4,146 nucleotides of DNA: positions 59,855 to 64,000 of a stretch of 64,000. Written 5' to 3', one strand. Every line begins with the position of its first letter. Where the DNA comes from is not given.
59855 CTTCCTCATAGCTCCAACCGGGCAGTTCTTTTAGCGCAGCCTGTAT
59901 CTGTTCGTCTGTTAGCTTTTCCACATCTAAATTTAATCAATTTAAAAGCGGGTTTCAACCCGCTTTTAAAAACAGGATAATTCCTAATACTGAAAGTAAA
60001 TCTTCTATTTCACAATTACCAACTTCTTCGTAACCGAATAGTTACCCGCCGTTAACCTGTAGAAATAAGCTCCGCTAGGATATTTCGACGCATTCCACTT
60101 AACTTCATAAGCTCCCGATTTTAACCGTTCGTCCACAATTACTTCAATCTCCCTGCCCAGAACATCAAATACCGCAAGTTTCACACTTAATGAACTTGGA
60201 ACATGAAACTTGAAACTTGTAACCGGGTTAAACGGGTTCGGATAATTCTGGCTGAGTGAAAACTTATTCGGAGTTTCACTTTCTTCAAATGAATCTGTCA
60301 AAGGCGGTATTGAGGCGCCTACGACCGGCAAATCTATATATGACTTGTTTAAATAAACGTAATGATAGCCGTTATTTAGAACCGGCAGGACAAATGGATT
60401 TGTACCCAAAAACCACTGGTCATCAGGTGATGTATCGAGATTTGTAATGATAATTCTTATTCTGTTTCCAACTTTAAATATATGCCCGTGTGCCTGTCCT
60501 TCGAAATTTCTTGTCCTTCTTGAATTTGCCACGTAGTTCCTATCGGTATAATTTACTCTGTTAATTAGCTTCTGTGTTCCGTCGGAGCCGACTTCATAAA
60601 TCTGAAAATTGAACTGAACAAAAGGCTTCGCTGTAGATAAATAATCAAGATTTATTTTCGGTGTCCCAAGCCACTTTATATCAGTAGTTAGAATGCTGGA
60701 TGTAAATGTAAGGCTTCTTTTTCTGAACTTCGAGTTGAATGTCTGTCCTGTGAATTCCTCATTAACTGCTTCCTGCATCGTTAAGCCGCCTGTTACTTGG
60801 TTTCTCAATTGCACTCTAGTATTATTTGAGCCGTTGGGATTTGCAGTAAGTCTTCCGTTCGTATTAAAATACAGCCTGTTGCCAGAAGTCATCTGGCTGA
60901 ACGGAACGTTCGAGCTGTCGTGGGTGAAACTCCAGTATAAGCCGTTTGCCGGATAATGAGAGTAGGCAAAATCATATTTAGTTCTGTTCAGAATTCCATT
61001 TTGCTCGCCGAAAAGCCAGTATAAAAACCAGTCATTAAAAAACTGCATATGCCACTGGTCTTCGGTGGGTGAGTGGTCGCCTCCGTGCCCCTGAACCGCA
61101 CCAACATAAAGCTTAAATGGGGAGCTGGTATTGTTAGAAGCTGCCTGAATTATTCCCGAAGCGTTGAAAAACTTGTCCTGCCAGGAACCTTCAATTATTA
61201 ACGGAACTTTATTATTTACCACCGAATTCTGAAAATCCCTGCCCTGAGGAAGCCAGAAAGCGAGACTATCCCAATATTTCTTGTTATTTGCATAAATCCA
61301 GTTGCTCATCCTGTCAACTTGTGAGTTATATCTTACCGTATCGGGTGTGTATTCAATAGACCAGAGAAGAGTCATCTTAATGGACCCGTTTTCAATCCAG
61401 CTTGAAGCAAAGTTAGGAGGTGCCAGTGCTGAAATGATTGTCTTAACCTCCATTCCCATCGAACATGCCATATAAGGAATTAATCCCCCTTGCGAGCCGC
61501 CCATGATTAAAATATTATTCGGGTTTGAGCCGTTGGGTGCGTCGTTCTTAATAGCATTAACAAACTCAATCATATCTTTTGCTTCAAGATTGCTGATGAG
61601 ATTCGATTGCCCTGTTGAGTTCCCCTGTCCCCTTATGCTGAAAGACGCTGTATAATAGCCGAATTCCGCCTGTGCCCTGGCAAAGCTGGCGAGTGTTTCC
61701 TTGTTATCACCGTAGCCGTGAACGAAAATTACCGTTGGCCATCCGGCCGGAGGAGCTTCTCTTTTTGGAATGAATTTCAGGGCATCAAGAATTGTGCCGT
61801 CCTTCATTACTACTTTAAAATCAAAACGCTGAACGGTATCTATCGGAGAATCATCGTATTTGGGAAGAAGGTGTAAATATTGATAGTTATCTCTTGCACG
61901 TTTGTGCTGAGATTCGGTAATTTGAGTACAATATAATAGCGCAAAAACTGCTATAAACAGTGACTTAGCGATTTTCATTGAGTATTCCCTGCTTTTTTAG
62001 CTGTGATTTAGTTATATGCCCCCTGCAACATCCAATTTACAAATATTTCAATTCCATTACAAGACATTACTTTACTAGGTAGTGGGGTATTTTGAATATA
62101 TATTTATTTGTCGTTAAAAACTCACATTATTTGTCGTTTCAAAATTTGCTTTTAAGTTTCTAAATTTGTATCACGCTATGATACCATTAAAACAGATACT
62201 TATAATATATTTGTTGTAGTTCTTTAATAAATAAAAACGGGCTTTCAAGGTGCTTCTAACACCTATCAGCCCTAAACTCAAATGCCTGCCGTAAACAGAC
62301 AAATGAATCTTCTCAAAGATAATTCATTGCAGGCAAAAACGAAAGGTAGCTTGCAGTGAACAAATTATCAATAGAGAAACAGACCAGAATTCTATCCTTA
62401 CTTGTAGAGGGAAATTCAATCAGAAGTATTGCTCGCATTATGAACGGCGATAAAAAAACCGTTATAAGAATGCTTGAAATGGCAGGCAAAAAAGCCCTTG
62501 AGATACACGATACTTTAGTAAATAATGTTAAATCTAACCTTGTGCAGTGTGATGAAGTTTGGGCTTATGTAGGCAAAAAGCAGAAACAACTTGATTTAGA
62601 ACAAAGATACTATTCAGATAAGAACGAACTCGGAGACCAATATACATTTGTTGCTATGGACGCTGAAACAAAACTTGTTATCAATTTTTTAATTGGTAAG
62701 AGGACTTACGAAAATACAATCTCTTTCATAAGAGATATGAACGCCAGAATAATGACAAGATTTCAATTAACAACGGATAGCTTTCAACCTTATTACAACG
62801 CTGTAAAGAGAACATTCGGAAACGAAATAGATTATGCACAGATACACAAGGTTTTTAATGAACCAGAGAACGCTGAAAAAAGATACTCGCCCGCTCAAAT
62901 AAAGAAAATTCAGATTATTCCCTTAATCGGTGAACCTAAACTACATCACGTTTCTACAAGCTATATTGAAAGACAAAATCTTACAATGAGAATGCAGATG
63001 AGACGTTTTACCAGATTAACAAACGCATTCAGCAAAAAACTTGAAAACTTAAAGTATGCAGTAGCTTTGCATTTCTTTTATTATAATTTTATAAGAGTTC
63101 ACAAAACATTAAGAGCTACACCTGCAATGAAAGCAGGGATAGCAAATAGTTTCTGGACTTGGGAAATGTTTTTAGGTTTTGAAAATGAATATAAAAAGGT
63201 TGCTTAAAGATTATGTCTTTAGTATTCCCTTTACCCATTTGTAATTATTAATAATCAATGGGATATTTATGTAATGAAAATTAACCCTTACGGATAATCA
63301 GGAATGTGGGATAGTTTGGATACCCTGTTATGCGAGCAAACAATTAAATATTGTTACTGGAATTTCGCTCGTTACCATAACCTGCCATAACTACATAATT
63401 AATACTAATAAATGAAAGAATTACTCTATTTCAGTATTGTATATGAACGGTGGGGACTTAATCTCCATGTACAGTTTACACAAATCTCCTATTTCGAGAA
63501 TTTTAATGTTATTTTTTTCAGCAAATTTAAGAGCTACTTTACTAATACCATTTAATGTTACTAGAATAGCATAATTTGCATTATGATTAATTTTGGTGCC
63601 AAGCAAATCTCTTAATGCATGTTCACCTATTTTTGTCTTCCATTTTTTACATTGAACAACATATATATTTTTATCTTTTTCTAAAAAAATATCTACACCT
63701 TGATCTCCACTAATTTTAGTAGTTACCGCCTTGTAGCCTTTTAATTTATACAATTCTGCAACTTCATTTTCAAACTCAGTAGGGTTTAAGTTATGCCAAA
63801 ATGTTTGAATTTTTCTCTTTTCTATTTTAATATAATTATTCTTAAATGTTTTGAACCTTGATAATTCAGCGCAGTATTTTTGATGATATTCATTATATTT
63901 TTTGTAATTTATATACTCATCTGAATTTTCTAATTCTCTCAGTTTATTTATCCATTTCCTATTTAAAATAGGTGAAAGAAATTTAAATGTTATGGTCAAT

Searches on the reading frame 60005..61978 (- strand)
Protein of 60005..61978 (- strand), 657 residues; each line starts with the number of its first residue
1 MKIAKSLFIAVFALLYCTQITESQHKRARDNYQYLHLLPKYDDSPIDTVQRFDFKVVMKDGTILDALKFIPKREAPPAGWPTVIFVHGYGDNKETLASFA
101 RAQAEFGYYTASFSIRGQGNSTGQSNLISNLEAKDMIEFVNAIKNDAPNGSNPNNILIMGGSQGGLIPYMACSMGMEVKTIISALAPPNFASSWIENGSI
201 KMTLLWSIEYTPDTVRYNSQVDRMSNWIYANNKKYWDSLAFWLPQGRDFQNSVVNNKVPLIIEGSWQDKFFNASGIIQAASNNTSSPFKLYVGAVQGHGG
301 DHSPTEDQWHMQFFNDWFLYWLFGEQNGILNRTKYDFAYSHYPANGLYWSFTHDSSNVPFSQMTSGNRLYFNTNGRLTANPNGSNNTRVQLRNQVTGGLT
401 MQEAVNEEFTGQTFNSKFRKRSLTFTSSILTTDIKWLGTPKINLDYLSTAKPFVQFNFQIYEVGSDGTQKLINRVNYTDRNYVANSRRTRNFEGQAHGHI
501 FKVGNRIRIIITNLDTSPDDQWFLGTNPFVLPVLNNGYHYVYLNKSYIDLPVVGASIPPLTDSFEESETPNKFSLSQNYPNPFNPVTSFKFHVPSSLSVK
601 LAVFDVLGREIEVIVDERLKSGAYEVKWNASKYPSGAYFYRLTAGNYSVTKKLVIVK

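Call 48: search_protein_families(library=pfam, proteins=[window:60005-61978:-], max_evalue=0.001)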
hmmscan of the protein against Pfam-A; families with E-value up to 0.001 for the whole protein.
window:60005-61978:- (657 aa): 7 families
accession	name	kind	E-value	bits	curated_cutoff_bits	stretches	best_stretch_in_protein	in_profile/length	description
PF18962.6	Por_Secre_tail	-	2.1e-10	41.2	27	1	579-655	2-75/75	Secretion system C-terminal sorting domain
PF02129.25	Peptidase_S15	-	3e-10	40.7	23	1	60-291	1-254/262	X-Pro dipeptidyl-peptidase (S15 family)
PF12146.15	Hydrolase_4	-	2e-09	37.5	27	1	82-177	6-99/239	Serine aminopeptidase, S33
PF00561.26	Abhydrolase_1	-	4.2e-07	30.3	25.8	1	81-224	1-136/245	alpha/beta hydrolase fold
PF12697.13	Abhydrolase_6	-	6.4e-05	24.2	26.3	1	83-199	1-109/217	Alpha/beta hydrolase family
PF02230.22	Abhydrolase_2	-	0.00019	21.8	23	0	81-107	15-41/217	Phospholipase/Carboxylesterase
PF08530.16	PepX_C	-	0.00064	20.1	22.5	0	368-474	35-130/217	X-Pro dipeptidyl-peptidase C-terminal non-catalytic domain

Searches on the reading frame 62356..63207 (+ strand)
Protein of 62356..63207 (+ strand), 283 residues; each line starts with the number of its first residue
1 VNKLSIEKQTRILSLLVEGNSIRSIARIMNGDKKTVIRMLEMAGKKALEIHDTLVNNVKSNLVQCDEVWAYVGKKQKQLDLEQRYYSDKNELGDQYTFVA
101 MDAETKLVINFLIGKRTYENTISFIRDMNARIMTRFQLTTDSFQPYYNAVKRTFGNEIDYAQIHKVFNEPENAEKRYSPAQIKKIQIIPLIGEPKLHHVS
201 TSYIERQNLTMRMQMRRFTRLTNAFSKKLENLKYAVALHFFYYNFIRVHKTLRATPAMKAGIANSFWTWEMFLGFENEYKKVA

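Call 48: search_protein_families(library=pfam, proteins=[window:62356-63207:+], max_evalue=0.001)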
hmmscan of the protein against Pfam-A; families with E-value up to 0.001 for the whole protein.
window:62356-63207:+ (283 aa): 3 families
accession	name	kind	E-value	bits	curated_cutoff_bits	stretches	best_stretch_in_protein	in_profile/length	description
PF03400.19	DDE_Tnp_IS1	-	9.3e-07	29.7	24.1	0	200-231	85-116/131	IS1 transposase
PF13936.12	HTH_38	-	0.00013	22.1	27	1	3-38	4-39/44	Helix-turn-helix domain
PF13610.12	DDE_Tnp_IS240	-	0.00014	22.4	27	1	94-173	17-97/139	DDE domain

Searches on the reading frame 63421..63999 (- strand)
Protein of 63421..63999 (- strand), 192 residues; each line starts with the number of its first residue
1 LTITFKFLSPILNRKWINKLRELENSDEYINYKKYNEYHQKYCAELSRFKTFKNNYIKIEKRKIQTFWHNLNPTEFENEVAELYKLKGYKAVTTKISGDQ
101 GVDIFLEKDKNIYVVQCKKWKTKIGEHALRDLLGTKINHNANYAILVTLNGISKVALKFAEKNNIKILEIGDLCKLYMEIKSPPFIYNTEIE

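Call 48: search_protein_families(library=pfam, proteins=[window:63421-63999:-], max_evalue=0.001)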
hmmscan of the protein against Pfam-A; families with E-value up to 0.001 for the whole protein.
window:63421-63999:- (192 aa): 4 families
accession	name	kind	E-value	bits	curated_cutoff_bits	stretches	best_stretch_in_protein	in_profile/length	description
PF04471.18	Mrr_cat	-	1.6e-25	89.9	21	1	70-176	3-114/115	Restriction endonuclease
PF22722.2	NA-iREase1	-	2.4e-10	40.8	27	1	76-167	1-98/106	NACHT-associated inactive Restriction Endonuclease 1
PF13156.12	Mrr_cat_2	-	8.5e-06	26.1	22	1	75-170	5-105/127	Restriction endonuclease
PF10356.15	RRG7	-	0.00039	20.3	22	1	108-167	83-147/185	Required for respiratory growth protein 7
